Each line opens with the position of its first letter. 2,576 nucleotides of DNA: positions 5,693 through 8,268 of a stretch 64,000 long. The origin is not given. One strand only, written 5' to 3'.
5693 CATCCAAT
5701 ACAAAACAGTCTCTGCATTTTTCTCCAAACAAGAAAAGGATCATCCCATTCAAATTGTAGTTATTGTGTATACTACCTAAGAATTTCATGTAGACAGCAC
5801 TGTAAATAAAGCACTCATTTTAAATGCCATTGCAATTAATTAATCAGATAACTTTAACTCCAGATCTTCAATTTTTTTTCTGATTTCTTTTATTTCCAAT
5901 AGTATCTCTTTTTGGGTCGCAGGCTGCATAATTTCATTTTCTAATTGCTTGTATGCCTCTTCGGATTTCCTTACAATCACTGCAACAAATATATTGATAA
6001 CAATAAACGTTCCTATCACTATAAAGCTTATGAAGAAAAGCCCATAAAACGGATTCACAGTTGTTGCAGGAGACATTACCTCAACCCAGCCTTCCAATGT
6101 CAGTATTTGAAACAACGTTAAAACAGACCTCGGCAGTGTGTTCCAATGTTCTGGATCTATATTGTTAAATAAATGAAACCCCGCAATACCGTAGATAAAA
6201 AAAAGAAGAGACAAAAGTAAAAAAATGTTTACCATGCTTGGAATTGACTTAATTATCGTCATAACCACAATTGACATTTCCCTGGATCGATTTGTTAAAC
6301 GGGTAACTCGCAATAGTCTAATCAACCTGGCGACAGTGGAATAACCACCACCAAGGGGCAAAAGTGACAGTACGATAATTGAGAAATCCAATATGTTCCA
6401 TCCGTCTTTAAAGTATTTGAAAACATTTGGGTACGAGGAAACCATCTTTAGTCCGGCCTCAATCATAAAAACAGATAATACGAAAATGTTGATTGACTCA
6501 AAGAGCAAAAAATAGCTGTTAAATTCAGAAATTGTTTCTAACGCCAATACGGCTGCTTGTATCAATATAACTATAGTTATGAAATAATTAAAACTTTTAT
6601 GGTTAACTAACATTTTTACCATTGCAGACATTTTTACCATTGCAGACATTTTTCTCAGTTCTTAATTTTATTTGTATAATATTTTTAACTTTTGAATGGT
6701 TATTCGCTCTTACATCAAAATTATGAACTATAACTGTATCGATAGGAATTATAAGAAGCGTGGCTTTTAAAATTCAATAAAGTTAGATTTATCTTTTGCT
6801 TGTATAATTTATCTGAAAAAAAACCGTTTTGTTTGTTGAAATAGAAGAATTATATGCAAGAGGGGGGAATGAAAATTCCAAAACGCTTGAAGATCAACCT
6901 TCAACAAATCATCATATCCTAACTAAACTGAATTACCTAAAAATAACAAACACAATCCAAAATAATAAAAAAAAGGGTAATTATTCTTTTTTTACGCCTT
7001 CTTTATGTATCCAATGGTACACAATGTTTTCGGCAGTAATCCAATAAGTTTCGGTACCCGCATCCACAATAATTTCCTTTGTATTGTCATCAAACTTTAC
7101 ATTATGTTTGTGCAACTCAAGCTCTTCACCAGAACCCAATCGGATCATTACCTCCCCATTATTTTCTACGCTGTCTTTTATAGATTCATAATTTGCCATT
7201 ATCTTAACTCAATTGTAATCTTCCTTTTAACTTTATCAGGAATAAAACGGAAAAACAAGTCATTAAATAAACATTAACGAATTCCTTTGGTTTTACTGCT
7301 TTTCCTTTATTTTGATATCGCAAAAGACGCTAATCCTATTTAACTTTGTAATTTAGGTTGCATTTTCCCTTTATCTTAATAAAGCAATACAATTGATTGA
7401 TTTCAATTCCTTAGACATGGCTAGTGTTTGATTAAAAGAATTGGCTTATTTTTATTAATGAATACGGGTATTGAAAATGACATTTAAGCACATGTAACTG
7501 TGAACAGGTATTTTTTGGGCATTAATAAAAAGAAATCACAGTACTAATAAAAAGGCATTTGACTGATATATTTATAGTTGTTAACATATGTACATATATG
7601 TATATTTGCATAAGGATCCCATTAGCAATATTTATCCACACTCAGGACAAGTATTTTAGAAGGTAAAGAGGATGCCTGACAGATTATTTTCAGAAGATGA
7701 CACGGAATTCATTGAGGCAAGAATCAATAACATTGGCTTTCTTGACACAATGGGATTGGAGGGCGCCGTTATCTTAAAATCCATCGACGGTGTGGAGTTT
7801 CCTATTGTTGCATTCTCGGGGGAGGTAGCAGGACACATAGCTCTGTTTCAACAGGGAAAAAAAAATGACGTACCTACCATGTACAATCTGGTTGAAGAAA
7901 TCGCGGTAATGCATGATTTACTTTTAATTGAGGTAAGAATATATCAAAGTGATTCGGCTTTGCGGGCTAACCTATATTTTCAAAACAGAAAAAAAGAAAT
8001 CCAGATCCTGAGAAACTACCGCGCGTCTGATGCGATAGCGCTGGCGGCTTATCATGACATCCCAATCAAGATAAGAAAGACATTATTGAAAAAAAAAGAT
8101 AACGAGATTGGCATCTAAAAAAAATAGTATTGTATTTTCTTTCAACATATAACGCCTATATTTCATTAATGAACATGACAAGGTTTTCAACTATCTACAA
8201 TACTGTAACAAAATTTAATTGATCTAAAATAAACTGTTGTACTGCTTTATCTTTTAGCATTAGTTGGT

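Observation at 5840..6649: Archaeal voltage-gated channel with a TLEGWVE filter, close to a native prokaryotic Ca2+ channel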

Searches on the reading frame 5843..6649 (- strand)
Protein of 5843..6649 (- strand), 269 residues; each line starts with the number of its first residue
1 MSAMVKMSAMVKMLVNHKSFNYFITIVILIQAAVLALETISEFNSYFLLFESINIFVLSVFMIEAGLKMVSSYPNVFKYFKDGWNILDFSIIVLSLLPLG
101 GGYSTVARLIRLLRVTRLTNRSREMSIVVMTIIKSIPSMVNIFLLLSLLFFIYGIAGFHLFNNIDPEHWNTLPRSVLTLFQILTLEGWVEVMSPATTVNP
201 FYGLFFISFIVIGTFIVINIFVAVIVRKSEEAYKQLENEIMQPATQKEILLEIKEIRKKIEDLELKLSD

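Call 4: search_protein_families(library=pfam, proteins=[window:5843-6649:-], max_evalue=0.01)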
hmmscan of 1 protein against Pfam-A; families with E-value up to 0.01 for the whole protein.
window:5843-6649:- (269 aa): 2 families
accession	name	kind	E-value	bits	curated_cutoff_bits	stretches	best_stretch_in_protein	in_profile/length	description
PF00520.37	Ion_trans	-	6.6e-49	166.7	25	1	17-235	1-239/241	Ion transport protein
PF08016.18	PKD_channel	-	1.2e-10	41.6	22.4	1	110-227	106-220/225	Polycystin cation channel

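Call 5: search_solved_structures(query=window:5843-6649:-, max_evalue=0.001, show_alignments=3)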
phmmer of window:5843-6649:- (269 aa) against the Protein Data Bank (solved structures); distinct sequences matched with E-value up to 0.001: 145 (the best 60 are shown).
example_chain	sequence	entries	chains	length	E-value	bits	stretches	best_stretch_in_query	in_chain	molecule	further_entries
7wli_A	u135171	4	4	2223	3e-77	263.1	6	9-228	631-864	Voltage-dependent T-type calcium channel subunit alpha-1I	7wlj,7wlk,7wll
9ayg_A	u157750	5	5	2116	4.5e-76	259.3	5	5-228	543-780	Voltage-dependent T-type calcium channel subunit alpha-1H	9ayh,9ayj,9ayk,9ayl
6kzp_A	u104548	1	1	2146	1.6e-73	250.9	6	12-228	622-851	Voltage-dependent T-type calcium channel subunit alpha-1G,Voltage-dependent T-type calcium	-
6kzo_A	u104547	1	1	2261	2.6e-73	250.2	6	12-228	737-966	Voltage-dependent T-type calcium channel subunit alpha-1G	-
7mix_A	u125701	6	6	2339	3.5e-62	213.8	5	10-257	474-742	Voltage-dependent N-type calcium channel subunit alpha-1B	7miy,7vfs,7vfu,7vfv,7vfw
7xlq_A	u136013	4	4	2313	1.8e-59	204.9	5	11-256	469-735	Voltage-dependent R-type calcium channel subunit alpha-1E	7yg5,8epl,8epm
5x0m_A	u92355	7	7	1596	2.8e-59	204.3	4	10-227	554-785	Sodium channel protein | Sodium channel protein PaFPC1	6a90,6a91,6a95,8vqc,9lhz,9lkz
9v3s_A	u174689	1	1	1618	8e-59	202.8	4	10-227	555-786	Sodium channel protein type 5 subunit alpha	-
8x90_A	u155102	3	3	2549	4.8e-58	200.2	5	11-257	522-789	Voltage-dependent P/Q-type calcium channel subunit alpha-1A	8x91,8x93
8vyj_A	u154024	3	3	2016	7.3e-58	199.6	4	10-227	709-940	Sodium channel protein type 5 subunit alpha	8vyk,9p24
6lqa_B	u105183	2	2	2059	8.8e-58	199.3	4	10-227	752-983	Sodium channel protein type 5 subunit alpha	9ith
7dtc_A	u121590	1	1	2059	1.2e-57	198.9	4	10-227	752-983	Sodium channel protein type 5 subunit alpha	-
9dbk_A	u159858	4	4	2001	3.7e-57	197.3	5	7-202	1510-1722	Sodium channel protein type 10 subunit alpha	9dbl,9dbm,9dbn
7we4_A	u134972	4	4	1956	7.4e-57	196.3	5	7-202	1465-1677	Sodium channel protein type 10 subunit alpha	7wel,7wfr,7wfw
7fbs_A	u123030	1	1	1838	7.8e-57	196.2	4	11-202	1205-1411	Sodium channel protein type 5 subunit alpha,Sodium channel protein type 5 subunit alpha,So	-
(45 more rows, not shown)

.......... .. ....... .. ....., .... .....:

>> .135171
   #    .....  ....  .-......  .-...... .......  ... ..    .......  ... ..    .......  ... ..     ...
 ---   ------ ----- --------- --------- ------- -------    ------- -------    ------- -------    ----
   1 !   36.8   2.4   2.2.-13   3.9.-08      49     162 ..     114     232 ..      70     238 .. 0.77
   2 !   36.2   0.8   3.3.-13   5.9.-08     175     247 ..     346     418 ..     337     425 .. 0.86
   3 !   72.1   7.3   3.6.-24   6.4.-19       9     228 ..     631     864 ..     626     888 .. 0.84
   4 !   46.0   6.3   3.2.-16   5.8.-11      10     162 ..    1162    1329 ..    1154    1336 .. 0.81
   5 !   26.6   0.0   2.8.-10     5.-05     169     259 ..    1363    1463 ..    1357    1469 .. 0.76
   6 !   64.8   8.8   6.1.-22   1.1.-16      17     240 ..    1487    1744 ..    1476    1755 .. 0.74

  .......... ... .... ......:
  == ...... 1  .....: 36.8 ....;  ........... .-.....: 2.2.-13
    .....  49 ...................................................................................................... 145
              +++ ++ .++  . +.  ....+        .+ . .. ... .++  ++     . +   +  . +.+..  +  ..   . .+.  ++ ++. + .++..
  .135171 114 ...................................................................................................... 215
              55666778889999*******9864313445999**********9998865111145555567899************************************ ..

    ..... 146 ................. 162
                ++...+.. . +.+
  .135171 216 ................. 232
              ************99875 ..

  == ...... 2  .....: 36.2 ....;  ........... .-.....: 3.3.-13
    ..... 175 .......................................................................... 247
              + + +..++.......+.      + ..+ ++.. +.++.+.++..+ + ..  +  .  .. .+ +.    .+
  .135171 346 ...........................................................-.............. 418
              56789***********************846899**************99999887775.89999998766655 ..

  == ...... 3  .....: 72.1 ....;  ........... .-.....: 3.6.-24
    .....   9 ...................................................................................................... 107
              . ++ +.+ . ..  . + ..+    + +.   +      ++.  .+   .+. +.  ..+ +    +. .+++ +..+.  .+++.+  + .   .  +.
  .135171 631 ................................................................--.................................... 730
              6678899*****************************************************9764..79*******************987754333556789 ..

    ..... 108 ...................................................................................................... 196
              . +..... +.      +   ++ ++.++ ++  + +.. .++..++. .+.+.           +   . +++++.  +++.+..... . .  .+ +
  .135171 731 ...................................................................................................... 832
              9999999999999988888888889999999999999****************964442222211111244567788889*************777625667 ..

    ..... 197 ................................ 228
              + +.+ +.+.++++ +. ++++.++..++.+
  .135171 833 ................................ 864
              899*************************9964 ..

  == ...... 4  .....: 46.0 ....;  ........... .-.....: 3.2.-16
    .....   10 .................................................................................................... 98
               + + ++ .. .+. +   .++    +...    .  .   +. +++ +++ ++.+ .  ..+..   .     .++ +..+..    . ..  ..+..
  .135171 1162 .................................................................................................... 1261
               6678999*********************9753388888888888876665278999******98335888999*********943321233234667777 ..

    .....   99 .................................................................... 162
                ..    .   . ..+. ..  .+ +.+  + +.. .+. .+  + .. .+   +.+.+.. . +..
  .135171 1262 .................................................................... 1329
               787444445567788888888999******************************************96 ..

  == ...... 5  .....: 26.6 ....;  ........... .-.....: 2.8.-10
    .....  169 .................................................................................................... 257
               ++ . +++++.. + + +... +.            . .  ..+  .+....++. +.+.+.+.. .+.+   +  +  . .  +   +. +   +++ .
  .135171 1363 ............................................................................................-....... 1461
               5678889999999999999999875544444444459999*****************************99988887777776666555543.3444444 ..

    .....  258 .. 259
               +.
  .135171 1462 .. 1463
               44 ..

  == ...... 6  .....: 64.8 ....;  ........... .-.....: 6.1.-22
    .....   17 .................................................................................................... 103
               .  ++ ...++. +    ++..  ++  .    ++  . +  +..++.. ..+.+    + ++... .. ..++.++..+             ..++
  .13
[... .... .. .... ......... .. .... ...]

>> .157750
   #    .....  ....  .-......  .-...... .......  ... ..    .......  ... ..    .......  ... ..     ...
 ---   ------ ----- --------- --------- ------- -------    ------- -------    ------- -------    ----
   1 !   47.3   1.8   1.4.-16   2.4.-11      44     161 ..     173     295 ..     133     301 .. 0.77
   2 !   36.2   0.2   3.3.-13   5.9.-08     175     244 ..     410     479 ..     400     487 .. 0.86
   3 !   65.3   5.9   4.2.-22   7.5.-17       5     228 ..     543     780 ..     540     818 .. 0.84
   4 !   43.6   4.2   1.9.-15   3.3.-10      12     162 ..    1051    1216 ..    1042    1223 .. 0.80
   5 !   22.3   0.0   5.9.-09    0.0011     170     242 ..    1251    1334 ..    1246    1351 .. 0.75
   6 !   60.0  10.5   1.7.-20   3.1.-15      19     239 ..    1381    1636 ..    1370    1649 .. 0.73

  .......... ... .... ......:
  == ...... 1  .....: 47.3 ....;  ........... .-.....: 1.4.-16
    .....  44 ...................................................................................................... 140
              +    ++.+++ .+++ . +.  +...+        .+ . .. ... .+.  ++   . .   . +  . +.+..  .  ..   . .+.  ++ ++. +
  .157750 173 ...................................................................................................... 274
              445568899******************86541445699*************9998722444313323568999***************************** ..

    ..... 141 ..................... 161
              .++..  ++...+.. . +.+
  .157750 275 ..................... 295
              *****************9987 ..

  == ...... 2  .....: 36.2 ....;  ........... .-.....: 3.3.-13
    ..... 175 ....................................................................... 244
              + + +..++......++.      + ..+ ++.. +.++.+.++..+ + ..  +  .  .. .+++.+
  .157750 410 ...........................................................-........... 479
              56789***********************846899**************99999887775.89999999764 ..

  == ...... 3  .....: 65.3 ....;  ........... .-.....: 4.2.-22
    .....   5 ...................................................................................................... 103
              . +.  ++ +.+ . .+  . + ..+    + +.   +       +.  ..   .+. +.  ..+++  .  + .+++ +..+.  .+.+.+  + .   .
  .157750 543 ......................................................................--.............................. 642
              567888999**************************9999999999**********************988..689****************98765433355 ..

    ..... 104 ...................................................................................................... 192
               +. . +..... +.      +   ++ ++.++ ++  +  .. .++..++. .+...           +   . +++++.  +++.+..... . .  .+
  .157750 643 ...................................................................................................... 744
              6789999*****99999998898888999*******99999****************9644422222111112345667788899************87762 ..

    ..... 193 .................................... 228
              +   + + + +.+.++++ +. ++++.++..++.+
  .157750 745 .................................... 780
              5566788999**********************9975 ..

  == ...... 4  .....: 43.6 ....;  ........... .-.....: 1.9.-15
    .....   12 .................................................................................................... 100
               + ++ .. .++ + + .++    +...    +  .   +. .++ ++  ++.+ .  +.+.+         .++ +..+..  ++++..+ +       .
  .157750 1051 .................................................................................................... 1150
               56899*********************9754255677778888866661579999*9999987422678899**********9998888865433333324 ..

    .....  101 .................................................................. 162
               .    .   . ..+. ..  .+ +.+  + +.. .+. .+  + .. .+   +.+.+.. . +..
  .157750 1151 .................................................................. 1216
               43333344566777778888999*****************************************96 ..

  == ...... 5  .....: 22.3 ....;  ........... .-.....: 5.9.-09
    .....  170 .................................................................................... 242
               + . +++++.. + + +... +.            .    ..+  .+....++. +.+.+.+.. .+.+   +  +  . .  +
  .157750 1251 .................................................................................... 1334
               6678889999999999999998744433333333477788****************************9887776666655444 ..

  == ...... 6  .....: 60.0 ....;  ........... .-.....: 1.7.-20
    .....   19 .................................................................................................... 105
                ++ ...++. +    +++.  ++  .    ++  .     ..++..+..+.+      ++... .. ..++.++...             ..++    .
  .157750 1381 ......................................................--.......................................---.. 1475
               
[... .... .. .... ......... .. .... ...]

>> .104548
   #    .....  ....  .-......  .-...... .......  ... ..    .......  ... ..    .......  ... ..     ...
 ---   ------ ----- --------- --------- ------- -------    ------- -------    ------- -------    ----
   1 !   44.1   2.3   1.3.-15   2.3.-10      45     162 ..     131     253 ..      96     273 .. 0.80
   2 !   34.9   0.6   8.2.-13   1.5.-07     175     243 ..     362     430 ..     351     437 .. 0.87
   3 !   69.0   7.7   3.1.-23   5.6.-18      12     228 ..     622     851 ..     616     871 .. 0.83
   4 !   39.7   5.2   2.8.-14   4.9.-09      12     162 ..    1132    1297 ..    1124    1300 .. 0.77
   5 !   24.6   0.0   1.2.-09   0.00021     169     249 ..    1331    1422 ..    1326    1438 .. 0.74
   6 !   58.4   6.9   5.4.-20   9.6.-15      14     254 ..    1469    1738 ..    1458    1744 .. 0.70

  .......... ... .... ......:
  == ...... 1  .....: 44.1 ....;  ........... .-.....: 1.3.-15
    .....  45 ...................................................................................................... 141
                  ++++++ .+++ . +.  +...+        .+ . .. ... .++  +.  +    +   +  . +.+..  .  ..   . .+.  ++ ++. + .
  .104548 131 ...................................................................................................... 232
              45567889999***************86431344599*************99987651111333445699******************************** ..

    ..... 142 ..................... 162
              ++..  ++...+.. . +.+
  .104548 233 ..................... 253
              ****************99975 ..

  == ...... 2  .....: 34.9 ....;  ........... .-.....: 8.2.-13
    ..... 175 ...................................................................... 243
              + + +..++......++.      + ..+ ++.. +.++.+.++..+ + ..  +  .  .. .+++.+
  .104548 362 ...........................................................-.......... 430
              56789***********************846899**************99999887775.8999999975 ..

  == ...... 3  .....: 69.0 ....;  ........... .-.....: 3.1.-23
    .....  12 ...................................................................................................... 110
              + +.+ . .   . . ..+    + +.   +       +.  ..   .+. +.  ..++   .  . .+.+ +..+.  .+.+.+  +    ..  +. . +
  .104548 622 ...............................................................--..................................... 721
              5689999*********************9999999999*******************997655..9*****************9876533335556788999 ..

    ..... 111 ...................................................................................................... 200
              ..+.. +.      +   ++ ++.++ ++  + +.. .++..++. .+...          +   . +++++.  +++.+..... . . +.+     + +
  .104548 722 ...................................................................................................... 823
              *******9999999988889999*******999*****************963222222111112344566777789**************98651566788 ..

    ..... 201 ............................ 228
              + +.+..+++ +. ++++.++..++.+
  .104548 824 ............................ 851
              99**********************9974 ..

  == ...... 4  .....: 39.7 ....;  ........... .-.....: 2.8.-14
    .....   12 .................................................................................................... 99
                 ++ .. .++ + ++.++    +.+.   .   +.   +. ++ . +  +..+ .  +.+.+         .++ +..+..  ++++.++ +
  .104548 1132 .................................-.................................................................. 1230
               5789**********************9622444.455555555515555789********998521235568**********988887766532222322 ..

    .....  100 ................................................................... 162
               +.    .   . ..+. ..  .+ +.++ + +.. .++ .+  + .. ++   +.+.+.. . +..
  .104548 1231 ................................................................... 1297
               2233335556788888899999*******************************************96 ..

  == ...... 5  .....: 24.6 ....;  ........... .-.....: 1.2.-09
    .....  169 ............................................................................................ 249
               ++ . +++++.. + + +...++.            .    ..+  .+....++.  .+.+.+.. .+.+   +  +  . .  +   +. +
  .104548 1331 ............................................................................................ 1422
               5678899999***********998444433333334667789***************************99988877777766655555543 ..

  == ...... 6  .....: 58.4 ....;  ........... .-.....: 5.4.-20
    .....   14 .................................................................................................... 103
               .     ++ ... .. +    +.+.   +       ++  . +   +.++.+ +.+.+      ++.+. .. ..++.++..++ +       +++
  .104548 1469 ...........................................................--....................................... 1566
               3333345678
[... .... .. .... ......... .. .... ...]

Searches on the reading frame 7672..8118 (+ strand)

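Call 29: search_protein_families(library=pfam, proteins=[window:7672-8118:+], max_evalue=0.01)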
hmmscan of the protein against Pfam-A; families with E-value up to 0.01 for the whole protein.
window:7672-8118:+ (148 aa): 1 family
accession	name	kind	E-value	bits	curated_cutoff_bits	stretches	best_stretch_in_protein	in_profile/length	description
PF02577.19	BFN_dom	-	1.2e-09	38.4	27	1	33-143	1-108/112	Bifunctional nuclease domain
